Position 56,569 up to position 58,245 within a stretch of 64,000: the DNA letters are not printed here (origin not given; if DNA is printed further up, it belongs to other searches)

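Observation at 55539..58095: Pair of glycosyltransferases (GT21 Pgt-like + MGDG-synthase-like) embedded between two pst-phoU operons behind a candidate Pho box: probable phosphate-starvation glycolipid remodelling cassette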

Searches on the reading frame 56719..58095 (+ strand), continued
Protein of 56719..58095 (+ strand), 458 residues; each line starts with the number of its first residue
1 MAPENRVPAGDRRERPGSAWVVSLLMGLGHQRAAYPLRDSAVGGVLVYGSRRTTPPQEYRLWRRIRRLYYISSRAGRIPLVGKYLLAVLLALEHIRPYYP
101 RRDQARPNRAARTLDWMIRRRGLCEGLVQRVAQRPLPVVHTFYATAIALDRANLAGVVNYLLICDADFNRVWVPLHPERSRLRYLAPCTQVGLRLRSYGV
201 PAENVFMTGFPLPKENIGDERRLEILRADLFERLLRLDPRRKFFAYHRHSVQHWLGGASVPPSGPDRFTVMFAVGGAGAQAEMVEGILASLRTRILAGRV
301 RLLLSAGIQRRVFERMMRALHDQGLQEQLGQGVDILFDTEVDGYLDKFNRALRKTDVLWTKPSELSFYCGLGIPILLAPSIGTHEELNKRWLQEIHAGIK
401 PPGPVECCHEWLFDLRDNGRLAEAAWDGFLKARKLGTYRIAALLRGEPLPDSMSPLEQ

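Call 54: search_protein_families(library=pfam, proteins=[L082:11305-12447:+, L055:172-1572:+, L064:2810-4780:+, L058:4514-5548:+, L065:27-683:+, L077:4109-4633:+, L080:5690-6793:+, L041:11412-12050:+, L069:12065-13261:+, L067:11713-13437:+], max_evalue=0.001)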
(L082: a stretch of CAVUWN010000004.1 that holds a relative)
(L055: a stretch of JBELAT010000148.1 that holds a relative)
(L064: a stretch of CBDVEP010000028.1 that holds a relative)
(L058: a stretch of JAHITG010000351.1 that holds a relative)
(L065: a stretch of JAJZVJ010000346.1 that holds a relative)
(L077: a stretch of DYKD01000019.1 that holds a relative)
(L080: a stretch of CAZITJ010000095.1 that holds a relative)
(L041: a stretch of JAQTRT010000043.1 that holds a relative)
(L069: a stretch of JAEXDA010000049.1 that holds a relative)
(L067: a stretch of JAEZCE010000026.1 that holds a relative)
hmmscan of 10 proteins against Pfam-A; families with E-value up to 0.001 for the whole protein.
L082:11305-12447:+ (380 aa): 2 families
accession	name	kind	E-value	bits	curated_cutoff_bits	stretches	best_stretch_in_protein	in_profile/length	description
PF06925.17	MGDG_synth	-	8.7e-13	49.1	25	1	18-170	1-154/169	Monogalactosyldiacylglycerol (MGDG) synthase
PF04101.22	Glyco_tran_28_C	-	3.1e-10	40.8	22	1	227-365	23-157/166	Glycosyltransferase family 28 C-terminal domain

L055:172-1572:+ (466 aa): 5 families
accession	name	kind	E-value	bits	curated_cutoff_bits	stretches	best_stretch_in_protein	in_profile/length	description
PF00483.29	NTP_transferase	-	6.5e-58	196.6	21.2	1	36-295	2-242/245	Nucleotidyl transferase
PF25247.1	LbH_GLGC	-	2.1e-30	105.8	27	1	316-450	1-135/135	GLGC left-handed parallel beta-helix domain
PF24894.1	Hexapep_GlmU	-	8.6e-11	42.3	23.3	1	328-369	16-57/104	GlmU-like, C-terminal hexapeptide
PF12804.13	NTP_transf_3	-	0.00016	22.3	27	1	36-176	1-118/160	MobA-like NTP transferase domain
PF25084.1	LbH_EIF2B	-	0.00049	20.5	54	1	345-413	20-88/105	EIF2B subunit epsilon LbH domain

L064:2810-4780:+ (656 aa): 2 families
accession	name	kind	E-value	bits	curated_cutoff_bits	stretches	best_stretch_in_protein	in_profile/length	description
PF06808.19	DctM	-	6e-78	262.9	23.8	1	239-646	1-413/413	Tripartite ATP-independent periplasmic transporter, DctM component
PF04290.18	DctQ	-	2.9e-08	34.1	28.3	1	46-166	2-123/132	Tripartite ATP-independent periplasmic transporters, DctQ component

L058:4514-5548:+ (344 aa): 2 families
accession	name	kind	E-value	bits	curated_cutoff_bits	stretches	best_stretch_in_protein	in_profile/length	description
PF02769.27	AIRS_C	-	1.3e-24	87.6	23.1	1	173-318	1-150/156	AIR synthase related protein, C-terminal domain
PF00586.29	AIRS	-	7.1e-19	68.7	24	1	52-160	2-111/112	AIR synthase related protein, N-terminal domain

L065:27-683:+ (218 aa): 4 families
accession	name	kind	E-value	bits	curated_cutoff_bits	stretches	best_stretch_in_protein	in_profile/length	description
PF25247.1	LbH_GLGC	-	2.2e-31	109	27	1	75-211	1-135/135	GLGC left-handed parallel beta-helix domain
PF24894.1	Hexapep_GlmU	-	7.9e-10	39.2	23.3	1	88-128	17-57/104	GlmU-like, C-terminal hexapeptide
PF00483.29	NTP_transferase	-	2.9e-06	27.5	21.2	1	6-56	192-244/245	Nucleotidyl transferase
PF25084.1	LbH_EIF2B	-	4.2e-06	27.2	54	0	153-214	33-95/105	EIF2B subunit epsilon LbH domain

L077:4109-4633:+ (174 aa): 1 family
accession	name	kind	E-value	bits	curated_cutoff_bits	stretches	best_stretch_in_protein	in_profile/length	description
PF01035.26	DNA_binding_1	-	1.7e-23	82.7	27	1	83-165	2-80/81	6-O-methylguanine DNA methyltransferase, DNA binding domain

L080:5690-6793:+ (367 aa): 3 families
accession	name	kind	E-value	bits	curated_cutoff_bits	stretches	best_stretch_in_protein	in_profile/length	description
PF06071.19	YchF-GTPase_C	-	1.5e-39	134.4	27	1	282-365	1-84/84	Protein of unknown function (DUF933)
PF01926.29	MMR_HSR1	-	2.5e-21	76.4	21.9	1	5-110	2-86/113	50S ribosome-binding GTPase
PF02421.24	FeoB_N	-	1.8e-07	31.3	27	1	5-48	3-45/156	Ferrous iron transport protein B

L041:11412-12050:+ (212 aa): 11 families
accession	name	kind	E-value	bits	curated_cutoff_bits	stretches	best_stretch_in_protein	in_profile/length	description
PF13414.12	TPR_11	-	2.6e-14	53.1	26.8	1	77-114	5-42/42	TPR repeat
PF00515.34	TPR_1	-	5.2e-14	51.8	27.8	1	102-133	3-34/34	Tetratricopeptide repeat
PF07719.23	TPR_2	-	1.7e-13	50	27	1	102-132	3-33/34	Tetratricopeptide repeat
PF13424.12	TPR_12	-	8.8e-11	42.3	30.1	1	102-162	5-73/77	Tetratricopeptide repeat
PF13181.12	TPR_8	-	1e-10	41.3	25.7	1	102-132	3-33/34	Tetratricopeptide repeat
PF13374.12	TPR_10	-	3.8e-08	33.5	27.5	1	102-129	4-31/42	Tetratricopeptide repeat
PF10373.15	EST1_DNA_bind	-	9.5e-06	25.8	22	1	85-140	1-56/282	Est1 DNA/RNA binding domain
PF13432.12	TPR_16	-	1.8e-05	25.5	32.7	1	107-165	4-62/65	Tetratricopeptide repeat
PF13428.12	TPR_14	-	0.00011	23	23.5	0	108-141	9-42/44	Tetratricopeptide repeat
PF14559.12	TPR_19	-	0.00043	21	25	0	112-141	3-32/68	Tetratricopeptide repeat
PF13431.12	TPR_17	-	0.00086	19.8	24.4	0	122-141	1-20/34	Tetratricopeptide repeat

L069:12065-13261:+ (398 aa): 2 families
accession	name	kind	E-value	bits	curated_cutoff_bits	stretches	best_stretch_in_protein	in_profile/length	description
PF00480.26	ROK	-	2.2e-37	129.6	22.9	1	76-385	3-293/294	ROK family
PF13412.12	HTH_24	-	6.3e-05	22.9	21.9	1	6-48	5-47/48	Winged helix-turn-helix DNA-binding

L067:11713-13437:+ (574 aa): 2 families
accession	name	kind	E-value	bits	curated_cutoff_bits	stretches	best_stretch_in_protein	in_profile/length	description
PF00553.25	CBM_2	-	1.1e-32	112.8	24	1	472-571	1-101/101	Cellulose binding domain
PF03629.24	SASA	-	8.8e-05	22.6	24.8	1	165-295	104-225/226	Carbohydrate esterase, sialic acid-specific acetylesterase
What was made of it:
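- In Ignavibacteriaceae, DUF6938 pairs with a canonical MGDG-synthase-type gene (call 54), which points to DAG chemistry. A GlgC-like NDP-sugar pyrophosphorylase lies next to DUF6938 in two loci (call 54).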

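Call 62: search_solved_structures(query=A3, max_evalue=1, show_alignments=1)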
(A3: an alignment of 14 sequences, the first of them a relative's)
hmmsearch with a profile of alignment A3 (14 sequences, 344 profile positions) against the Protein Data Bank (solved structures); distinct sequences matched with E-value up to 1: 4.
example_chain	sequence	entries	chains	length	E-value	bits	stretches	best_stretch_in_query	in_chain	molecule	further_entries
3e0f_A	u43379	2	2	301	0.0034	19.6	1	32-92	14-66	Putative Metal-dependent Phosphoesterase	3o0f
4xhp_A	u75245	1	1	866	0.34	13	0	208-295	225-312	ParM hybrid fusion protein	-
7ug9_A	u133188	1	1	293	0.86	11.7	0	37-114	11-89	5'-3' exoribonuclease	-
2yxo_A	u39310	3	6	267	0.98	11.5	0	51-80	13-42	Histidinol phosphatase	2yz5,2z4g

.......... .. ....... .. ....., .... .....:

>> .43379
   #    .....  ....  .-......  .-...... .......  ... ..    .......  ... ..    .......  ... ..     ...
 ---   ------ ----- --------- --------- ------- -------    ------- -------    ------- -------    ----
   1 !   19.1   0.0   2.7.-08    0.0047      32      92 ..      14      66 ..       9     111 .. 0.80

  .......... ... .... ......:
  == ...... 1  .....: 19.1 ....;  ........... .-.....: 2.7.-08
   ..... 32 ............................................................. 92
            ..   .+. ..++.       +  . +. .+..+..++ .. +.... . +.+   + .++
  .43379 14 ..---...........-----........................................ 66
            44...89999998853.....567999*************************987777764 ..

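Call 63: search_protein_families(library=pfam, alignment_id=A3, max_evalue=1)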
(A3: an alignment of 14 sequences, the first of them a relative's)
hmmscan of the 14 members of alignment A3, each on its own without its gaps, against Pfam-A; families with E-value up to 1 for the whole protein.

A. member 1, L023:1726-2763:- (345 aa): 3 families
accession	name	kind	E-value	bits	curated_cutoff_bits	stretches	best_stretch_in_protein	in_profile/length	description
PF02811.25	PHP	-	0.0019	19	26.4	1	37-83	1-44/164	PHP domain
PF13263.12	PHP_C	-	0.0047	16.9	21.3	1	189-236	4-54/56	PHP-associated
PF19799.5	DUF6282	-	0.0066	16.6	26.8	1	35-81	2-45/196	Family of unknown function (DUF6282)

B. families by the number of members that match (of 14 scanned): 5 families
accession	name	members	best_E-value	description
PF02811.25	PHP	14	2.7e-05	PHP domain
PF13263.12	PHP_C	11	6.2e-05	PHP-associated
PF19799.5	DUF6282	9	0.0033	Family of unknown function (DUF6282)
PF20355.3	DUF6650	2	0.13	Family of unknown function (DUF6650)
PF04023.20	FeoA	1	0.065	FeoA domain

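Call 73: list_cluster_members(proteins=[P0001, P0121, P0242])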
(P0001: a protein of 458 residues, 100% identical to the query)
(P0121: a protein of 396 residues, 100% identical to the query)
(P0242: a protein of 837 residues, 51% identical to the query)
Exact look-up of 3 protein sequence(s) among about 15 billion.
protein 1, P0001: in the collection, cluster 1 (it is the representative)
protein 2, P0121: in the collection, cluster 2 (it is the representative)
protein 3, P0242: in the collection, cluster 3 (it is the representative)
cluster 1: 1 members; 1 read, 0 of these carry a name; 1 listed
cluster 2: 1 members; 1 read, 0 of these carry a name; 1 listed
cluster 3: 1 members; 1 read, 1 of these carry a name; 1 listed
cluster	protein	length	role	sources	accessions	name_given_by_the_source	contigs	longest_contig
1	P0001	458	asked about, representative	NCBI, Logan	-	-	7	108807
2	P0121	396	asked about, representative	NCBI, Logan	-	-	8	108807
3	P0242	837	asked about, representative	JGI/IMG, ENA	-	cellulose synthase/poly-beta-1,6-N-acetylglucosamine synthase-like glycosyltransferase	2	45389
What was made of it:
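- One source names the fusion protein 'cellulose synthase/PNAG synthase-like' (call 73).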
